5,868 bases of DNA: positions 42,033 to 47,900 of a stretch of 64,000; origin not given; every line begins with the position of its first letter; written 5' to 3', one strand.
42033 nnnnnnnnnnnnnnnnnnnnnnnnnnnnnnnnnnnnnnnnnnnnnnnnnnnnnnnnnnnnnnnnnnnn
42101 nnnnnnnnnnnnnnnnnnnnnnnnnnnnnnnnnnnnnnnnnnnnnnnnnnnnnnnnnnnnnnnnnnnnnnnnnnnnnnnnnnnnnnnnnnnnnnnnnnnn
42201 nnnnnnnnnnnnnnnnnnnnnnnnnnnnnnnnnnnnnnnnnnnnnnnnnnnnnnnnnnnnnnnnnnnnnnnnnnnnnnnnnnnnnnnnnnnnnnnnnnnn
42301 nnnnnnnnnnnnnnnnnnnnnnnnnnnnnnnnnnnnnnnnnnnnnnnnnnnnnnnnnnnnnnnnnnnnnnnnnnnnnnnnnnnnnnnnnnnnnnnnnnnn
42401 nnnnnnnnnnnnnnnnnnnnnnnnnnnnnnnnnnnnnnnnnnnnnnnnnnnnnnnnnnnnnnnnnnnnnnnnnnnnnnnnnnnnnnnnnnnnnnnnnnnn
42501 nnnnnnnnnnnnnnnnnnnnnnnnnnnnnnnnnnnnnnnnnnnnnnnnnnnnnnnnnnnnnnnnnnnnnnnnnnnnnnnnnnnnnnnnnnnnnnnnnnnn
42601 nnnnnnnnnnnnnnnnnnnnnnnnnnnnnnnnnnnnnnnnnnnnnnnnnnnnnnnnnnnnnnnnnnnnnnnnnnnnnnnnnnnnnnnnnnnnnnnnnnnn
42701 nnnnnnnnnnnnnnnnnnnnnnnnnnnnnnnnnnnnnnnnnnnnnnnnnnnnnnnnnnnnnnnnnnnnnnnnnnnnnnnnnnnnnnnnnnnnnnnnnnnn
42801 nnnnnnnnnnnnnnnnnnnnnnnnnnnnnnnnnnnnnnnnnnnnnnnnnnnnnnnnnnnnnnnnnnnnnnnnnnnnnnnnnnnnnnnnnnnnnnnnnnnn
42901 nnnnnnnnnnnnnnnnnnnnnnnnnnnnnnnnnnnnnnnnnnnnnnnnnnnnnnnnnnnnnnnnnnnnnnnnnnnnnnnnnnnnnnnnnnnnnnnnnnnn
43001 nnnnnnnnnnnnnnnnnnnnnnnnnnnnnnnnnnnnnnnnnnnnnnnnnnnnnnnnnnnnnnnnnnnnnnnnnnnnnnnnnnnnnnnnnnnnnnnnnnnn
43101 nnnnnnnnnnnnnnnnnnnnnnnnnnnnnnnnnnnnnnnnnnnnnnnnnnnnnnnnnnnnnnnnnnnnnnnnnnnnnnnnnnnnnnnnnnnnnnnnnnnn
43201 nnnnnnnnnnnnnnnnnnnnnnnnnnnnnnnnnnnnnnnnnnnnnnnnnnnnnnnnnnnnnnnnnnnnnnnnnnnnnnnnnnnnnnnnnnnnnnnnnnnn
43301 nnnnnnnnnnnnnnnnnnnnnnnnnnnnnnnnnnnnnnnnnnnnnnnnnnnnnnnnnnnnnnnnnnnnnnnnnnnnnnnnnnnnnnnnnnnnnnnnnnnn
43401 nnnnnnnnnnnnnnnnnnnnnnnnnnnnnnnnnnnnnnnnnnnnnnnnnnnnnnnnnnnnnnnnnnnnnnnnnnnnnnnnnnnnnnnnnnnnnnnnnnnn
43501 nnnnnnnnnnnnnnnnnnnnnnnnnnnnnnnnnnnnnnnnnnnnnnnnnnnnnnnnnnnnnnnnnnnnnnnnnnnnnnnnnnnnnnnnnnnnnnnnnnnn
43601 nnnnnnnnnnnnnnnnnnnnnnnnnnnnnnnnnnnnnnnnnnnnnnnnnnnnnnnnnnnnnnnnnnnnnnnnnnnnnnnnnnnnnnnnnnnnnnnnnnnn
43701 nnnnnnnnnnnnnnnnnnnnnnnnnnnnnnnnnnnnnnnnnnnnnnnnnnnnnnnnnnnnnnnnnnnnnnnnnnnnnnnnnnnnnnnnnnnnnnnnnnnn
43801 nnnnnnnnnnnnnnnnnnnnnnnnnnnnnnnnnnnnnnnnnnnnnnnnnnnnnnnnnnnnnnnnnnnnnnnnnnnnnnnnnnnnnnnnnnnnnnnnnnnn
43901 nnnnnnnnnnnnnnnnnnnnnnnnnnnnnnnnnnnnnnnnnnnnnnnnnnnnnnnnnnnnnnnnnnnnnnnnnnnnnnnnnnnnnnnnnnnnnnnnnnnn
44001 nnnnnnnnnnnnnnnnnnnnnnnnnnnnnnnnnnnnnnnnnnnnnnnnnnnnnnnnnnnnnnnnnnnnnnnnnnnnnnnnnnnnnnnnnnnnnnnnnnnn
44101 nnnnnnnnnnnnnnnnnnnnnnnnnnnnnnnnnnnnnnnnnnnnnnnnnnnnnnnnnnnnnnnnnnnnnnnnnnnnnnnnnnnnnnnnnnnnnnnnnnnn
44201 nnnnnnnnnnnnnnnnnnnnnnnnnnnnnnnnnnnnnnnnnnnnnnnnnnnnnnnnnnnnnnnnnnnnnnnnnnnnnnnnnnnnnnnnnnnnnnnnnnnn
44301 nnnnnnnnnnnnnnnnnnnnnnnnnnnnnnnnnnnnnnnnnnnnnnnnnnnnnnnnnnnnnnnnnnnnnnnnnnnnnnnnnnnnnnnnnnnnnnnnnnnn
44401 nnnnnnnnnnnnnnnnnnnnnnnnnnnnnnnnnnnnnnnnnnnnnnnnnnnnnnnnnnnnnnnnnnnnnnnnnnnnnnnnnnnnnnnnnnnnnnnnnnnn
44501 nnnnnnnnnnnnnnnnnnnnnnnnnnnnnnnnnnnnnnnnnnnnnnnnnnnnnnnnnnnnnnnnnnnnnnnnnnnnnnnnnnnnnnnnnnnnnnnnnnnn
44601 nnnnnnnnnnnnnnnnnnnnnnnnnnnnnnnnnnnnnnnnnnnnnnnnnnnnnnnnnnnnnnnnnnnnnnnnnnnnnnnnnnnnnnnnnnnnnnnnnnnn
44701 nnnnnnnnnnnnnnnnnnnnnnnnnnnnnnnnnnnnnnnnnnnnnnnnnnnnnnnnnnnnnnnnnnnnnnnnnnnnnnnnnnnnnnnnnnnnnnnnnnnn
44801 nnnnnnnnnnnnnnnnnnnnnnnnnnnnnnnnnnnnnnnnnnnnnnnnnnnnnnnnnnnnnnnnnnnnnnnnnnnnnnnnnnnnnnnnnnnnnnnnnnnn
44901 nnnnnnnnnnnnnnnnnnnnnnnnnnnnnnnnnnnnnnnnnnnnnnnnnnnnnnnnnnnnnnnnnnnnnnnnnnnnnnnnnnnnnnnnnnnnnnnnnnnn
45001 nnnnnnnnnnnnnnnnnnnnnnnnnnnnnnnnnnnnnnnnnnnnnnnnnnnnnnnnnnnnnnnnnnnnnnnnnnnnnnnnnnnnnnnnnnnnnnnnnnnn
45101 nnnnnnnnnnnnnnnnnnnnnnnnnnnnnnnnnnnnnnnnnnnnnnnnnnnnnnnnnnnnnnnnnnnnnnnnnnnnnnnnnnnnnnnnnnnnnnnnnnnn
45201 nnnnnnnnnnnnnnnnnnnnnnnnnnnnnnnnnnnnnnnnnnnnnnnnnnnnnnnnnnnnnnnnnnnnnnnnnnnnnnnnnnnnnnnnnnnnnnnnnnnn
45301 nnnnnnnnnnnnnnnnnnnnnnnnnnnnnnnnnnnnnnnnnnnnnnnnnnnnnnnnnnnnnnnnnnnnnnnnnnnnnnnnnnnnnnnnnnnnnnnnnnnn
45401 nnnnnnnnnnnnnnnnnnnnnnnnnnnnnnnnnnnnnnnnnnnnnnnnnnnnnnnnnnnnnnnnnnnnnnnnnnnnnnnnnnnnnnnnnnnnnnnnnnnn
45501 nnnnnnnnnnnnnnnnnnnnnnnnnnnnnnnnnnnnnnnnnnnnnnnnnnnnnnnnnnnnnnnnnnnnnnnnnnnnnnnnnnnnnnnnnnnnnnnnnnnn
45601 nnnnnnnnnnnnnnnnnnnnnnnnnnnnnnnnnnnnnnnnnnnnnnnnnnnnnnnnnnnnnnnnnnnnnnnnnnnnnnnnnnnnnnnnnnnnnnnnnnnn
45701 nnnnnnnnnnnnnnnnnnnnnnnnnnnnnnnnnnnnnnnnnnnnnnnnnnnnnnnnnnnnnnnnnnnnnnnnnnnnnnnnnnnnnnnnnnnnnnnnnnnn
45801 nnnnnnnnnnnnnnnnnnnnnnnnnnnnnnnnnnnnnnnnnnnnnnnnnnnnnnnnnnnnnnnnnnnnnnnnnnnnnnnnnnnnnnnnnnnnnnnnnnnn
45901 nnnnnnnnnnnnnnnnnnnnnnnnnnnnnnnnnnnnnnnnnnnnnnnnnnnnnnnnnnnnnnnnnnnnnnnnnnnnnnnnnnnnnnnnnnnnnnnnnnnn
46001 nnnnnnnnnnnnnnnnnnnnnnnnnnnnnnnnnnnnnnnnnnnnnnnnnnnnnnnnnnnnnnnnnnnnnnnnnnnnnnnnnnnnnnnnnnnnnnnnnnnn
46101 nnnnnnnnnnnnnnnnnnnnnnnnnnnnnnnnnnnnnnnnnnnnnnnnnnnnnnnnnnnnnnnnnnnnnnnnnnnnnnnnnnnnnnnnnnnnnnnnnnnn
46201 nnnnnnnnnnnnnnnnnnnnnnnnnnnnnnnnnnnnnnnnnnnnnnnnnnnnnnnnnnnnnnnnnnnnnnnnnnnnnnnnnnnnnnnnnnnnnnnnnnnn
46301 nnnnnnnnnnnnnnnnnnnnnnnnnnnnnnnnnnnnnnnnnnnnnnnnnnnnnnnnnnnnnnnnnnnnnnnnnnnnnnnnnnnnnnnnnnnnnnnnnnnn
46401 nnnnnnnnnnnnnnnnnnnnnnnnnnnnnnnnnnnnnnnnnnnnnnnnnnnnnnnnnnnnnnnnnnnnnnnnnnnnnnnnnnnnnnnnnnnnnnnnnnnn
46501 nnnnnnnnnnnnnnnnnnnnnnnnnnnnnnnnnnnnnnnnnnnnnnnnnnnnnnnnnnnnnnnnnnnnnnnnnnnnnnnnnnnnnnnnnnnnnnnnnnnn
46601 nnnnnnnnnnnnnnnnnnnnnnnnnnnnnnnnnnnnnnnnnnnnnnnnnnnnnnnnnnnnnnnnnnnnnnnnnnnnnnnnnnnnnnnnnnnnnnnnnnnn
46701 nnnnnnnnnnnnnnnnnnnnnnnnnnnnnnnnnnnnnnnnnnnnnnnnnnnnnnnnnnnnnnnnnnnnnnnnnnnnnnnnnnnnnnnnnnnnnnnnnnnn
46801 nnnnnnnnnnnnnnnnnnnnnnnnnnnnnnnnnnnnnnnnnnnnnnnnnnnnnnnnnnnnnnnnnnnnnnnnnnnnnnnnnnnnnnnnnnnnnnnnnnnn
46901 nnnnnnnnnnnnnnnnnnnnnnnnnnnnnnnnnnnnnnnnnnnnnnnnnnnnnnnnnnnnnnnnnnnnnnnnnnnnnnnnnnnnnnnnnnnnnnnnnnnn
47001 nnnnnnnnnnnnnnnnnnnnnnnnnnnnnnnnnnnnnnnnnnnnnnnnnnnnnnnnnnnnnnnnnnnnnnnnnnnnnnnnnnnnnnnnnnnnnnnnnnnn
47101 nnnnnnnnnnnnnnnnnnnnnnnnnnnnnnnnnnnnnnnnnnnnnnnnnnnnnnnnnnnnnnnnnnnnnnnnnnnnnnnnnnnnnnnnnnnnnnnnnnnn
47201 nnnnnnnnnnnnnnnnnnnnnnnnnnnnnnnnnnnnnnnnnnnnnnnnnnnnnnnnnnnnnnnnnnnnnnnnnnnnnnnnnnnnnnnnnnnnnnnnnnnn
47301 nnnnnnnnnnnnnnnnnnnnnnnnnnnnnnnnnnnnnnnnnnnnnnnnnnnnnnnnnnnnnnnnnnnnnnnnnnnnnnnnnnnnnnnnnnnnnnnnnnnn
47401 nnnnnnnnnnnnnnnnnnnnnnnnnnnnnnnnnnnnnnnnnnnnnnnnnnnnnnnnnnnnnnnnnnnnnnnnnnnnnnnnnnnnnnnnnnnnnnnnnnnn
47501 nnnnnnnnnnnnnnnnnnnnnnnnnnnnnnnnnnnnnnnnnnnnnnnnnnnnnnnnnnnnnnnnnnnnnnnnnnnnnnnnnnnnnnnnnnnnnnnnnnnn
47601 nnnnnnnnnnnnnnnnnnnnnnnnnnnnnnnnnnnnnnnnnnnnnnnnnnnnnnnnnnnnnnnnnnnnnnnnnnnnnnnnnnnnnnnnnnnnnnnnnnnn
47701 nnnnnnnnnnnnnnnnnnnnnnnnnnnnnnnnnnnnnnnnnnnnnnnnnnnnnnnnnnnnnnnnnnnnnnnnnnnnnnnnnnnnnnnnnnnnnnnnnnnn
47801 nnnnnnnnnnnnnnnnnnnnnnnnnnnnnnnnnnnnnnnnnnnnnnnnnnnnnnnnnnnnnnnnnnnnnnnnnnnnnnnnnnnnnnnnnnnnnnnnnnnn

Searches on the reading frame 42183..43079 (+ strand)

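Call 53: search_protein_families(library=pfam, proteins=[window:42183-43079:+], max_evalue=0.0001)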
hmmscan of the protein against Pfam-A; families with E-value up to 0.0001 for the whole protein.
window:42183-43079:+ (298 aa): 2 families
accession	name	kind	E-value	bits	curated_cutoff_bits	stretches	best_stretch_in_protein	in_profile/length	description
PF12833.13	HTH_18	-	6.2e-19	68.5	33.6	1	207-285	1-79/80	Helix-turn-helix domain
PF00165.29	HTH_AraC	-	4.5e-10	39.8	26.6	1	250-285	8-42/42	Bacterial regulatory helix-turn-helix proteins, AraC family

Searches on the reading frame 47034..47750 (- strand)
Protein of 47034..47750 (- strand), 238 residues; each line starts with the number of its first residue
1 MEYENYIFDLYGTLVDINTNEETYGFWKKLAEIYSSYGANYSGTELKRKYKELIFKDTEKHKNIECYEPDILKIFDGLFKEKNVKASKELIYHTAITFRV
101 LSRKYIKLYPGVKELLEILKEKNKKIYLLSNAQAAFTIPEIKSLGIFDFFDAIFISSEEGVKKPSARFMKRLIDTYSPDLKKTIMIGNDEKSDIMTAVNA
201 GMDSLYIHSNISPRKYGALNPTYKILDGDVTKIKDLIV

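Call 53: search_protein_families(library=pfam, proteins=[window:47034-47750:-], max_evalue=0.0001)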
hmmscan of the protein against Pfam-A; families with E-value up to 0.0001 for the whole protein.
window:47034-47750:- (238 aa): 3 families
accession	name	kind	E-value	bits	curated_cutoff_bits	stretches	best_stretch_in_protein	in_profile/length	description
PF00702.32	Hydrolase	-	6.5e-23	82.5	26.4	1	6-201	4-191/191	haloacid dehalogenase-like hydrolase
PF13419.12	HAD_2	-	1.4e-21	77.9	23.8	1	6-205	1-176/178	Haloacid dehalogenase-like hydrolase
PF13242.12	Hydrolase_like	-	1.3e-07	31.9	22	1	162-216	3-57/75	HAD-hyrolase-like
